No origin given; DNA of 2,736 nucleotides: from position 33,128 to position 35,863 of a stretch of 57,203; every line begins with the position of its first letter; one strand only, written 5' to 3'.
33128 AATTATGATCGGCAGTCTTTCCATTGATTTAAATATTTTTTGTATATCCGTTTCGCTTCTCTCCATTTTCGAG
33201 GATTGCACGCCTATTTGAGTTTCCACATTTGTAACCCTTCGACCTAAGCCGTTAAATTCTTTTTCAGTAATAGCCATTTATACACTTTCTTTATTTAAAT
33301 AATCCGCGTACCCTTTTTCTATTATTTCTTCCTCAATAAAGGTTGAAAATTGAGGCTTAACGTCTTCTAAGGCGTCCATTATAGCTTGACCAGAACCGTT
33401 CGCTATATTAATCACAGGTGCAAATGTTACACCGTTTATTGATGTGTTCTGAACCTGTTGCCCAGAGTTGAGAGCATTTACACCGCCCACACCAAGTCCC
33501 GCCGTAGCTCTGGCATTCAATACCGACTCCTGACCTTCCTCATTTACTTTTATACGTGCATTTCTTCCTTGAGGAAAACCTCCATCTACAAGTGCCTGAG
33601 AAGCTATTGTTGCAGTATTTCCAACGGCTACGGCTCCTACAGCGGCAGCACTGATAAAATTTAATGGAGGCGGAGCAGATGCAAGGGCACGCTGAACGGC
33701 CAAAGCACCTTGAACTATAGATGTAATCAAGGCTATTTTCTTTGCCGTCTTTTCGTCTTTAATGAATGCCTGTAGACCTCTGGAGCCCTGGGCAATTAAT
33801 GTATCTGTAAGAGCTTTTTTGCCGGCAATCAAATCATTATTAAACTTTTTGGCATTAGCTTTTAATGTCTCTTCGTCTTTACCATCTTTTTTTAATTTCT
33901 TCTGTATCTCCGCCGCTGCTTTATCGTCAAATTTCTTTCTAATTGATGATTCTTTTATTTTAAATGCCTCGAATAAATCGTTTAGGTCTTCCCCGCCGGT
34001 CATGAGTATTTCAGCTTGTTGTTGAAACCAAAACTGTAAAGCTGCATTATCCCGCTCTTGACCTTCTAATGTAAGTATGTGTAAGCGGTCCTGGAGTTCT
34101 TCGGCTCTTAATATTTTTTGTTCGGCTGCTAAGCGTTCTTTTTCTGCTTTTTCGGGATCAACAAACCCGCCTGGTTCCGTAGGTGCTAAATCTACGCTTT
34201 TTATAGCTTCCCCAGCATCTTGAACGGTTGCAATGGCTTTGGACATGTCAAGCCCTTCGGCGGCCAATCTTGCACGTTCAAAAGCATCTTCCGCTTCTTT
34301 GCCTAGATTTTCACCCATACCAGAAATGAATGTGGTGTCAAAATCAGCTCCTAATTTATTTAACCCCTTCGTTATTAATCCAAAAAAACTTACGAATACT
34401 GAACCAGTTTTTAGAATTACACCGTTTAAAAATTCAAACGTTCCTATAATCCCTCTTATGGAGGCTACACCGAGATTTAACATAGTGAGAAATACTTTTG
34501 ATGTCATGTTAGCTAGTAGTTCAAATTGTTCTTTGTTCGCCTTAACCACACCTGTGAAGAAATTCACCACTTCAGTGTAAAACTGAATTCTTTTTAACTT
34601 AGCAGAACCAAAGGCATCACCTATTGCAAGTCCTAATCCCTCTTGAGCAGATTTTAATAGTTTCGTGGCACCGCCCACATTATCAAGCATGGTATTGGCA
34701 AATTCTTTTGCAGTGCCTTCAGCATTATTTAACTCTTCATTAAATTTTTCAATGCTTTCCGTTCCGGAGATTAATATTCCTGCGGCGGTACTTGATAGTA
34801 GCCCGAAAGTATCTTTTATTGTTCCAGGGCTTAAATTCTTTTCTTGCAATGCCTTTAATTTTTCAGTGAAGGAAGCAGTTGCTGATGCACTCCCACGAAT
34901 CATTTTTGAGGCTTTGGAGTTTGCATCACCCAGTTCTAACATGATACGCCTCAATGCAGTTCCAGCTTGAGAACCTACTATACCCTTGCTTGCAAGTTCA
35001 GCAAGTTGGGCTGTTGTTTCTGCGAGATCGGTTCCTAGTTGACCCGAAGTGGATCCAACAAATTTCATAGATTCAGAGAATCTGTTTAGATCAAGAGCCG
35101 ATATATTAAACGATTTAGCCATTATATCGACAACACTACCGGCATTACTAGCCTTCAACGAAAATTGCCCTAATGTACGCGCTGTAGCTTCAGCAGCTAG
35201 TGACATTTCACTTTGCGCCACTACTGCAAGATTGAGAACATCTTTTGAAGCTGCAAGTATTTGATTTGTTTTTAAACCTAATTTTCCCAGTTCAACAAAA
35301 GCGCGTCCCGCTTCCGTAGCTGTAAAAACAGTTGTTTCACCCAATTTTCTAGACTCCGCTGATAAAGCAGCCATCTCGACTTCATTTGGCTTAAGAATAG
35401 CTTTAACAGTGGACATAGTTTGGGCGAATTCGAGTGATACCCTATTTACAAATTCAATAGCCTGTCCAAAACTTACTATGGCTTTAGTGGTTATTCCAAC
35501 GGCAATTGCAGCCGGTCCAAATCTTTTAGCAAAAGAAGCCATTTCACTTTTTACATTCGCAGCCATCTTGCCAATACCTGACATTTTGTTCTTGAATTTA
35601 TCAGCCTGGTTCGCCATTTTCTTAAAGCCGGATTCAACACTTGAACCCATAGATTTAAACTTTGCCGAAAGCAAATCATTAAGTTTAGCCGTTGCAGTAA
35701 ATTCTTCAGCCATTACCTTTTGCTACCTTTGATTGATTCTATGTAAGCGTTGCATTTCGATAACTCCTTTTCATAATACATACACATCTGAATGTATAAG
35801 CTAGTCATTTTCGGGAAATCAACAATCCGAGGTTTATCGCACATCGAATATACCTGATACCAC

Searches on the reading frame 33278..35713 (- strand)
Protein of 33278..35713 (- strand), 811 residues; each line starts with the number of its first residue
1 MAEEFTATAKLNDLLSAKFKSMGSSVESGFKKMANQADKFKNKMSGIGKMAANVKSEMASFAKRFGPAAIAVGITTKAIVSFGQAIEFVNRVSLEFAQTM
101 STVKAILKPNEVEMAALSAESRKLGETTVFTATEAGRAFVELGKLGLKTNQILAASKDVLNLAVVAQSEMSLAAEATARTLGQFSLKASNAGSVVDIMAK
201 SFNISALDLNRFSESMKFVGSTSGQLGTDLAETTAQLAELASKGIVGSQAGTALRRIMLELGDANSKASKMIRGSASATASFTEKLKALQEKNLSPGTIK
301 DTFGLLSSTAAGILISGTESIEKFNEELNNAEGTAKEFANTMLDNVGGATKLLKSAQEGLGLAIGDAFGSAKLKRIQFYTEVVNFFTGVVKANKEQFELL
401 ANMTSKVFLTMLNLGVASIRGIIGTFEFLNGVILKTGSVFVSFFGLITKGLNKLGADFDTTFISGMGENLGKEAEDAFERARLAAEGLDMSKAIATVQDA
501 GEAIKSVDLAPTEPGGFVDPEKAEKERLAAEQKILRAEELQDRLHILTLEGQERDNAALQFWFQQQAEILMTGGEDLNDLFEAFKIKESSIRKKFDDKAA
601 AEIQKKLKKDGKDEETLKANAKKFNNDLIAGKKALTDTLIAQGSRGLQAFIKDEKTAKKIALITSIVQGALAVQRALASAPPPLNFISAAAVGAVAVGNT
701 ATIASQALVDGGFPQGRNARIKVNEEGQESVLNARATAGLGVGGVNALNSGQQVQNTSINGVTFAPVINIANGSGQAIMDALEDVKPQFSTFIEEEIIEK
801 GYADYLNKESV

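Call 85: search_protein_families(library=phrogs, proteins=[window:33278-35713:-], max_evalue=0.00001)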
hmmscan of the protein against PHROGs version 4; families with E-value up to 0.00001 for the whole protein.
window:33278-35713:- (811 aa): 20 families
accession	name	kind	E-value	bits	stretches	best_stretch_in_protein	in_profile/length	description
phrog_1533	-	tail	3e-56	191.8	1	9-457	176-618/1688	tail length tape measure protein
phrog_9696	-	tail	3.1e-45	155.5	1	23-364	18-376/1415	tail length tape measure protein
phrog_4704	-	tail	4.6e-41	142.2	1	25-398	153-539/625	tail length tape measure protein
phrog_38390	-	tail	2.3e-39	136.2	1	76-374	41-348/1029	tail length tape measure protein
phrog_1272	-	tail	3.4e-38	132.1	1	28-440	210-628/1606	tail length tape measure protein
phrog_28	-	tail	5.8e-38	132.1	1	94-407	284-612/1228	tail length tape measure protein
phrog_167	-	tail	2.1e-32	112.9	1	16-749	224-735/1555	tail length tape measure protein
phrog_991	-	tail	3.8e-27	95.4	1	36-793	235-793/1966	tail length tape measure protein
phrog_5218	-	unknown function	3.7e-26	92.6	1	28-443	166-638/1599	-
phrog_19074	-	unknown function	4e-25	89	1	93-390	155-466/1384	-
phrog_1293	-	tail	1.6e-23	83.6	1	2-367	97-484/1424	tail length tape measure protein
phrog_26705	-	unknown function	5.8e-23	81.8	1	76-372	290-585/1302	-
phrog_28420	-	tail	2.5e-19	69.9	1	70-363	38-329/906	tail length tape measure protein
phrog_16692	-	unknown function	6.2e-18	65.6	1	7-358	99-473/1107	-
phrog_5493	-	tail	2.1e-16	60.4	1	16-272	6-249/1102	tail length tape measure protein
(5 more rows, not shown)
